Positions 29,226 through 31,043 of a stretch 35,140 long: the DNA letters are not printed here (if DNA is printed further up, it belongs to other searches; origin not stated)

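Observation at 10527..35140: Sigma-54 signalling hub embedded in a set of general-stress or dormancy-type genes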

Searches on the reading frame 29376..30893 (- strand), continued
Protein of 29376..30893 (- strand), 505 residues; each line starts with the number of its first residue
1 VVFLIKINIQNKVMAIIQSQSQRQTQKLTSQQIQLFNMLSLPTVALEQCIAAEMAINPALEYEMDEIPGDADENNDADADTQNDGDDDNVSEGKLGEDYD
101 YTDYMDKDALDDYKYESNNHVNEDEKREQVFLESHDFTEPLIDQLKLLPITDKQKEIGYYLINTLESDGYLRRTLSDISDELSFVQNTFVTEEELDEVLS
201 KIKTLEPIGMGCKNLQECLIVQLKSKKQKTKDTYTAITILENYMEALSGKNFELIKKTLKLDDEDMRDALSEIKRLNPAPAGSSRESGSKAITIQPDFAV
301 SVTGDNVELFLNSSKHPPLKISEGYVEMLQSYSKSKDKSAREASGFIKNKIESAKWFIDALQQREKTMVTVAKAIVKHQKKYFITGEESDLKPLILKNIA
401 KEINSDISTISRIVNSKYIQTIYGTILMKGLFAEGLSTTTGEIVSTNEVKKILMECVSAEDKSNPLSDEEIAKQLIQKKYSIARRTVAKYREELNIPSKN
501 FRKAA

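Call 42: search_solved_structures(query=window:29376-30854:-, show_alignments=2)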
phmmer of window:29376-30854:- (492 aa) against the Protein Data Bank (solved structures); distinct sequences matched with E-value up to 0.001: 24.
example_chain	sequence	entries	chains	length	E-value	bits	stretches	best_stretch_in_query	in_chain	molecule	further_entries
7qv9_M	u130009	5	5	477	8e-56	193.2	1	13-490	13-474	RNA polymerase sigma-54 factor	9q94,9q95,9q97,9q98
5ui8_M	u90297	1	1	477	9.7e-56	192.9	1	13-490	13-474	RNA polymerase sigma-54 factor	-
9q90_M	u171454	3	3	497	1.1e-55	192.8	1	12-490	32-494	RNA polymerase sigma-54 factor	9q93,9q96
9q91_M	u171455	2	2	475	1.1e-55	192.7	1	11-490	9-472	RNA polymerase sigma-54 factor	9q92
7qxi_M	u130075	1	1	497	1.2e-55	192.6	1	12-490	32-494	RNA polymerase sigma-54 factor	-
7qwp_M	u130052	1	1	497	1.2e-55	192.5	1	12-490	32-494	RNA polymerase sigma-54 factor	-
9mse_M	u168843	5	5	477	9.5e-55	189.6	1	13-490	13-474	RNA polymerase sigma-54 factor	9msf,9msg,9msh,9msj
8f1i_M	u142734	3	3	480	1.1e-54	189.4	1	12-490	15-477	RNA polymerase sigma-54 factor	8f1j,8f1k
8re4_M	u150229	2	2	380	1e-53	186.2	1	124-487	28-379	RNA polymerase sigma-54 factor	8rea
5nwt_M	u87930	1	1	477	1.2e-53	186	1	127-490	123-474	RNA polymerase sigma-54 factor,RNA polymerase sigma-54 factor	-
8reb_M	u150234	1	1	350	3.5e-45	158.1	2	336-487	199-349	RNA polymerase sigma-54 factor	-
6gfw_M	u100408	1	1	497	1.8e-44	155.7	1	12-490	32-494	RNA polymerase sigma-54 factor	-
8rec_M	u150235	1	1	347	2.6e-44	155.2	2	340-487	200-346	RNA polymerase sigma-54 factor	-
6gh6_M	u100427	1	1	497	3.3e-44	154.9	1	13-490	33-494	RNA polymerase sigma-54 factor,RNA polymerase sigma-54 factor,RNA polymerase sigma-54 fact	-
5nsr_M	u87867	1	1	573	4.1e-44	154.5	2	328-490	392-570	RNA polymerase sigma-54 factor,RNA polymerase sigma-54 factor,RNA polymerase sigma-54 fact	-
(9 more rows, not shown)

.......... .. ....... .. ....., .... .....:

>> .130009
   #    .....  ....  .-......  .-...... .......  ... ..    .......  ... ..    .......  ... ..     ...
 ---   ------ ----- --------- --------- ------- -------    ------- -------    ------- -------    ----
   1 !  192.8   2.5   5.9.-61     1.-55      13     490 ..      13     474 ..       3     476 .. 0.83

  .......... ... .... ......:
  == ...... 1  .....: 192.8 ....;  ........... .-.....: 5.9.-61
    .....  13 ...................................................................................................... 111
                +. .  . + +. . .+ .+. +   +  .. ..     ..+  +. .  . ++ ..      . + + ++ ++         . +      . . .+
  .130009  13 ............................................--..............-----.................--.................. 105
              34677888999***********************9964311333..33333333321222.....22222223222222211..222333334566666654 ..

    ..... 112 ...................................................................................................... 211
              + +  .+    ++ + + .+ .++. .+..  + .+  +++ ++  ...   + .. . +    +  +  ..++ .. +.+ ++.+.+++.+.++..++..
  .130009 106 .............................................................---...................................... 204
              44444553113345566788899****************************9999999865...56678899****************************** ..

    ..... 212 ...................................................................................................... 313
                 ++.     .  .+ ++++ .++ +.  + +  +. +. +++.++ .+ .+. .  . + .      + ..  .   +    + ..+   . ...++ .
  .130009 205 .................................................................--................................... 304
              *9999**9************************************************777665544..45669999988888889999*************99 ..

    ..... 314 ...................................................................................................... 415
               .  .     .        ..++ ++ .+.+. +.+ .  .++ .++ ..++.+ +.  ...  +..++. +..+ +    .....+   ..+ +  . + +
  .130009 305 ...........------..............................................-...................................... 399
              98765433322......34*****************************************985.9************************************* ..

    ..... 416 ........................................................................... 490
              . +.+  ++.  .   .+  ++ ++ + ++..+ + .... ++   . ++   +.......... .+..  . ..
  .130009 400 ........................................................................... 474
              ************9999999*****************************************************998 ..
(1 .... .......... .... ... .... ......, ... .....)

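Call 53: search_protein_representatives(protein=window:29376-30854:-)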
Query: 492 residues. Proteins with E-value up to 0.001 (for the whole library): 14599; up to 1e-10: 10041; up to 1e-30: 5062. The best 150 are listed.
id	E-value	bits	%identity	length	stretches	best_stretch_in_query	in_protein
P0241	2.7e-168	577.0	57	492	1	1-492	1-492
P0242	3.0e-109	382.4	45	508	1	1-490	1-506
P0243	5.2e-106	371.8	41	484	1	1-491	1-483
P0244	6.8e-106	371.4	41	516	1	1-491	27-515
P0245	2.1e-104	366.5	42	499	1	1-490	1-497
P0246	4.2e-102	358.9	43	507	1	5-490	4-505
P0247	9.0e-102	357.8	42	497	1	5-490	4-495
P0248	3.2e-101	356.0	40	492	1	5-490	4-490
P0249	2.1e-100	353.3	42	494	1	8-490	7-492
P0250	9.2e-100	351.2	41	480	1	9-490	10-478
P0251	2.2e-99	350.0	39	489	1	6-490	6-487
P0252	3.0e-99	349.5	43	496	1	5-490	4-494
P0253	6.0e-99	348.5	40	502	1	5-490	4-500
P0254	9.3e-99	347.9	41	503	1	9-490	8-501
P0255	1.3e-98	347.4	42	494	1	4-490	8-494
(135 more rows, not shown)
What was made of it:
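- In the exhaustive 50%-representative search, the score drops from 577 bits for the window clade's own representative to 382 bits for the next cluster (call 53).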

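Call 54: list_cluster_members(proteins=[P0006, P0008, P0016, P0017, P0018, P0041, P0241, P0242, P0243, P0245])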
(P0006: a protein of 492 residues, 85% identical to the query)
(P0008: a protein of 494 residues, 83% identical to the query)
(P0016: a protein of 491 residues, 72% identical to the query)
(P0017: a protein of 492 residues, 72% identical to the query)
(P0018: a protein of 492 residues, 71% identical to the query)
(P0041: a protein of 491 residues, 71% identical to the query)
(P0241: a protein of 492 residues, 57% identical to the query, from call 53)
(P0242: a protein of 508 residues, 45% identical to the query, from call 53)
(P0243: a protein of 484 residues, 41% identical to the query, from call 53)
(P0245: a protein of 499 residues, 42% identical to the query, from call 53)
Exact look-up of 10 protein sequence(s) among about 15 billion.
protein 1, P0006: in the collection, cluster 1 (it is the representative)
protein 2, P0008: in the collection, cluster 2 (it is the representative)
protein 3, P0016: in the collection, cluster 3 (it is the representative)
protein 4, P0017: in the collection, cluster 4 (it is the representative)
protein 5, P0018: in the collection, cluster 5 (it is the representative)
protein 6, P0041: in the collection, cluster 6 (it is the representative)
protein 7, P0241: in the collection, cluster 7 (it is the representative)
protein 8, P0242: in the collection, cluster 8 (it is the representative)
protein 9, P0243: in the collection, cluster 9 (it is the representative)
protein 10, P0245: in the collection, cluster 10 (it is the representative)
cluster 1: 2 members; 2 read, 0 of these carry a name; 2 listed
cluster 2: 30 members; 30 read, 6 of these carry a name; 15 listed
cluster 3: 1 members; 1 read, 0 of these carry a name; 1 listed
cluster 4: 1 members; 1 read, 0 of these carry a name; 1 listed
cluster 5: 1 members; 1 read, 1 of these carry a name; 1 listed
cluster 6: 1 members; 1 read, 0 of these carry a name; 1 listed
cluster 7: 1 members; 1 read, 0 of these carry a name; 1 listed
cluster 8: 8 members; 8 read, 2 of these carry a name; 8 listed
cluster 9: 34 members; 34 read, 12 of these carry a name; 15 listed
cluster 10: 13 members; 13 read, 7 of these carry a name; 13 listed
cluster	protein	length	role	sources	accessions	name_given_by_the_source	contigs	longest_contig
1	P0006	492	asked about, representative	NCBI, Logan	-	-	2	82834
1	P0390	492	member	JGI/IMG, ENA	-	-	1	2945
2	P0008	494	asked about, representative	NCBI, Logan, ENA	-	-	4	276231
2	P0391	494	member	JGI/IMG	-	RNA polymerase sigma-54 factor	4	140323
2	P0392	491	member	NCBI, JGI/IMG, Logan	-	RNA polymerase sigma-54 factor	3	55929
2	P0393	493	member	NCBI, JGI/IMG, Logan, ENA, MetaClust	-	\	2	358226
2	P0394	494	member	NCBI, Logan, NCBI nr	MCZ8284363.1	MAG: RNA polymerase factor sigma-54 [Bacteroidia bacterium] | RNA polymerase factor sigma-54 [Bacteroidia bacterium]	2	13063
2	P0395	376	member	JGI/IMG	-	RNA polymerase sigma-54 factor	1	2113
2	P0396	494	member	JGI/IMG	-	RNA polymerase sigma-54 factor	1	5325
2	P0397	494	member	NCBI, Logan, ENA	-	-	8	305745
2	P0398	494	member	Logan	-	-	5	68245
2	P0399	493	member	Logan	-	-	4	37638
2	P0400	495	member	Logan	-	-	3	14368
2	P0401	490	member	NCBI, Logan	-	-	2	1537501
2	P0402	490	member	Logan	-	-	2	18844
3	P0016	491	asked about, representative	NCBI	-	-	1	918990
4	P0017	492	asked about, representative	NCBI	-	-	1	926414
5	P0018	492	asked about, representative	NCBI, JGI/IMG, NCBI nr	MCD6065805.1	MAG: polymerase, sigma 54 subunit, RpoN/SigL [Bacteroidetes bacterium] | RNA polymerase sigma-54 factor | polymerase, sigma 54 subunit, RpoN/SigL [Bacteroidota bacterium]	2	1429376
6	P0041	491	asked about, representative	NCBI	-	-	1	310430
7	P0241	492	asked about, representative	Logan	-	-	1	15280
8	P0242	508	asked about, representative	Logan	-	-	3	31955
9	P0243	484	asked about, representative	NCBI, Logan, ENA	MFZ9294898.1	MAG: RNA polymerase factor sigma-54 [Bacteroidia bacterium]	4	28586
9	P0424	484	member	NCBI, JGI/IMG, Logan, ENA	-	-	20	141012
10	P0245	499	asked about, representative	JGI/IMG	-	-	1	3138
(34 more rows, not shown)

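Call 58: find_encoding_contigs(protein=P0242, flank=10000, max_places=2)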
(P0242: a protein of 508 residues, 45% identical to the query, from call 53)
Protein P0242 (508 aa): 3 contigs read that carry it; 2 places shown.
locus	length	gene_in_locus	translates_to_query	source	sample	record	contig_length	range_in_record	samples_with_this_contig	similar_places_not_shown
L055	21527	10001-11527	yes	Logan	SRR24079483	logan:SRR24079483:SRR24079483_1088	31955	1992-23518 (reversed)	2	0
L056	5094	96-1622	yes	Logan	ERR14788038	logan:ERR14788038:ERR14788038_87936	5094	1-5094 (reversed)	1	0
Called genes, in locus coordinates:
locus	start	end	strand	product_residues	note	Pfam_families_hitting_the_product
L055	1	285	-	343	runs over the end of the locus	PF02661:Fic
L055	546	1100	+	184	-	PF08534:Redoxin (faint), PF00255:GSHPx, PF00578:AhpC-TSA (faint)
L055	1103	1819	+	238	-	PF02585:PIG-L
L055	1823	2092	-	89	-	-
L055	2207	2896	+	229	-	-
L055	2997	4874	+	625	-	PF01566:Nramp, PF00582:Usp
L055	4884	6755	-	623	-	PF02518:HATPase_c, PF00204:DNA_gyraseB, PF01751:Toprim, PF00986:DNA_gyraseB_C (weak)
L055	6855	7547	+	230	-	PF13715:CarbopepD_reg_2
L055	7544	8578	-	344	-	PF21088:MS_channel_1st, PF00924:MS_channel_2nd, PF21082:MS_channel_3rd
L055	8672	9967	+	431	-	PF00579:tRNA-synt_1b, PF22421:SYY_C-terminal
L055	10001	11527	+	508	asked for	PF00309:Sigma54_AID, PF04963:Sigma54_CBD, PF04552:Sigma54_DBD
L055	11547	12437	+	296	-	PF00763:THF_DHG_CYH, PF02882:THF_DHG_CYH_C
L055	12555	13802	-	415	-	PF07969:Amidohydro_3 (faint), PF01979:Amidohydro_1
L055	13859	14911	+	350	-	PF00383:dCMP_cyt_deam_1, PF14437:MafB19-deam, PF01872:RibD_C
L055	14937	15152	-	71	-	PF02609:Exonuc_VII_S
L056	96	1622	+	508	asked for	PF00309:Sigma54_AID, PF04963:Sigma54_CBD, PF04552:Sigma54_DBD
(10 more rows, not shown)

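Call 59: find_encoding_contigs(protein=P0424, flank=10000, max_places=2)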
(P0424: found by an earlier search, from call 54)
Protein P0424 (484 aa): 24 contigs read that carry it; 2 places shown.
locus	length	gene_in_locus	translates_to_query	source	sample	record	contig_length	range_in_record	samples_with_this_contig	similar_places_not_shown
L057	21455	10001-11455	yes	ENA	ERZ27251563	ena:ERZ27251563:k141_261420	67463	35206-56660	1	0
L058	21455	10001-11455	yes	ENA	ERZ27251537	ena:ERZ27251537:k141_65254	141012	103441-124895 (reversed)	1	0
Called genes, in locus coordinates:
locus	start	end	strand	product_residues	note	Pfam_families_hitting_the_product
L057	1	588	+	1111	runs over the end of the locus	PF18962:Por_Secre_tail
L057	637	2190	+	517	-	PF18962:Por_Secre_tail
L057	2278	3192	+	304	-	PF18962:Por_Secre_tail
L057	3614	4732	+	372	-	PF27126:NmeDI_C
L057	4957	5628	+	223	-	PF03167:UDG (faint)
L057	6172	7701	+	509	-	PF02142:MGS, PF01808:AICARFT_IMPCHas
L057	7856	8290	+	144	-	-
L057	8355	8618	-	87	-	PF14114:DUF4286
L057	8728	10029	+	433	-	PF00579:tRNA-synt_1b, PF22421:SYY_C-terminal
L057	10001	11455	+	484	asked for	PF00309:Sigma54_AID, PF04963:Sigma54_CBD, PF04552:Sigma54_DBD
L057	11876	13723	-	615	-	PF13522:GATase_6, PF13537:GATase_7, PF01380:SIS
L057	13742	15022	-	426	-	PF22421:SYY_C-terminal (faint), PF01479:S4, PF13275:S4_2 (weak), PF00849:PseudoU_synth_2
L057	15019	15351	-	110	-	PF02021:UPF0102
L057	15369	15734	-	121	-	PF04020:Phage_holin_4_2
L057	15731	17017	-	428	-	-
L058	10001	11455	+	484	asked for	PF00309:Sigma54_AID, PF04963:Sigma54_CBD, PF04552:Sigma54_DBD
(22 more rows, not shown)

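Call 60: list_cluster_members(proteins=[P0021, P0031, P0108, P0004, P0012, P0022, P0048, P0093, P0109, P0116])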
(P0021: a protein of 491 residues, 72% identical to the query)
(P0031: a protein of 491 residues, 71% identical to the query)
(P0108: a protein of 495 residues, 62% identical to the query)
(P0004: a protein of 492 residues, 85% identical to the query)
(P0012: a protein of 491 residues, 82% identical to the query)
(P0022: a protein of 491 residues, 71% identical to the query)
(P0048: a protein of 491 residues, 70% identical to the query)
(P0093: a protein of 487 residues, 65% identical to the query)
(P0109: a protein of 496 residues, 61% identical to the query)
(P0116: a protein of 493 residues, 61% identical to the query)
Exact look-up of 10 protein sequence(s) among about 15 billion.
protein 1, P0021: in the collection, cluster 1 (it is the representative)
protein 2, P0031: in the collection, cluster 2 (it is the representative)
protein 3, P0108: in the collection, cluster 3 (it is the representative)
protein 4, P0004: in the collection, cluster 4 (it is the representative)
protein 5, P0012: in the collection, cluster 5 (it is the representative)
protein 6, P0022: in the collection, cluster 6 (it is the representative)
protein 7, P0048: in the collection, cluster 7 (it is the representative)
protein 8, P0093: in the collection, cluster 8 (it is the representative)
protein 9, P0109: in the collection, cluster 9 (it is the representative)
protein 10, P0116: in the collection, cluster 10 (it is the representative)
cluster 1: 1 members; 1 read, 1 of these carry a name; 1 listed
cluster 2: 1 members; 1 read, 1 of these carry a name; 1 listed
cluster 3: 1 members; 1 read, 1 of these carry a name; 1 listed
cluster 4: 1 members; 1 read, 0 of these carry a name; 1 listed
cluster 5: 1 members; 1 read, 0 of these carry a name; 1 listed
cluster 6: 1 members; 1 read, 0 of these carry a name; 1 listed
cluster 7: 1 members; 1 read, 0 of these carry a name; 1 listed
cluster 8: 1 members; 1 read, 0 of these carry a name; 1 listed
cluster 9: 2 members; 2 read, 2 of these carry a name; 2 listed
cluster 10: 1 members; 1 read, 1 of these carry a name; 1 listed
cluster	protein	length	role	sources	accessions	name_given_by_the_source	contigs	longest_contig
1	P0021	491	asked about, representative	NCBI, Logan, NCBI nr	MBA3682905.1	MAG: RNA polymerase factor sigma-54 [Bacteroidetes bacterium] | RNA polymerase factor sigma-54 [Bacteroidota bacterium]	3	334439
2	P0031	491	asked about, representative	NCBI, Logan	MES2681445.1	MAG: RNA polymerase factor sigma-54 [Bacteroidota bacterium]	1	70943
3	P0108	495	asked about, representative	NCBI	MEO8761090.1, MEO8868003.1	MAG: RNA polymerase factor sigma-54 [Bacteroidia bacterium]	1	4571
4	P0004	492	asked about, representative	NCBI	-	-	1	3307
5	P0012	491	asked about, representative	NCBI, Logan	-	-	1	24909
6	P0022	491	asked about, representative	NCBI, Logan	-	-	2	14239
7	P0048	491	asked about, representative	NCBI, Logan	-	-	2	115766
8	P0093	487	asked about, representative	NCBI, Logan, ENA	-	-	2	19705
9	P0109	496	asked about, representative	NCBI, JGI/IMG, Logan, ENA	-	RNA polymerase sigma-54 factor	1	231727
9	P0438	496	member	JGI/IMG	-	RNA polymerase sigma-54 factor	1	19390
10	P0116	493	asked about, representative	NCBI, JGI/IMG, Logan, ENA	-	RNA polymerase sigma-54 factor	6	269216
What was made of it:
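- Tried and rejected: Accession proximity gave nothing at first (calls 54, 60).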
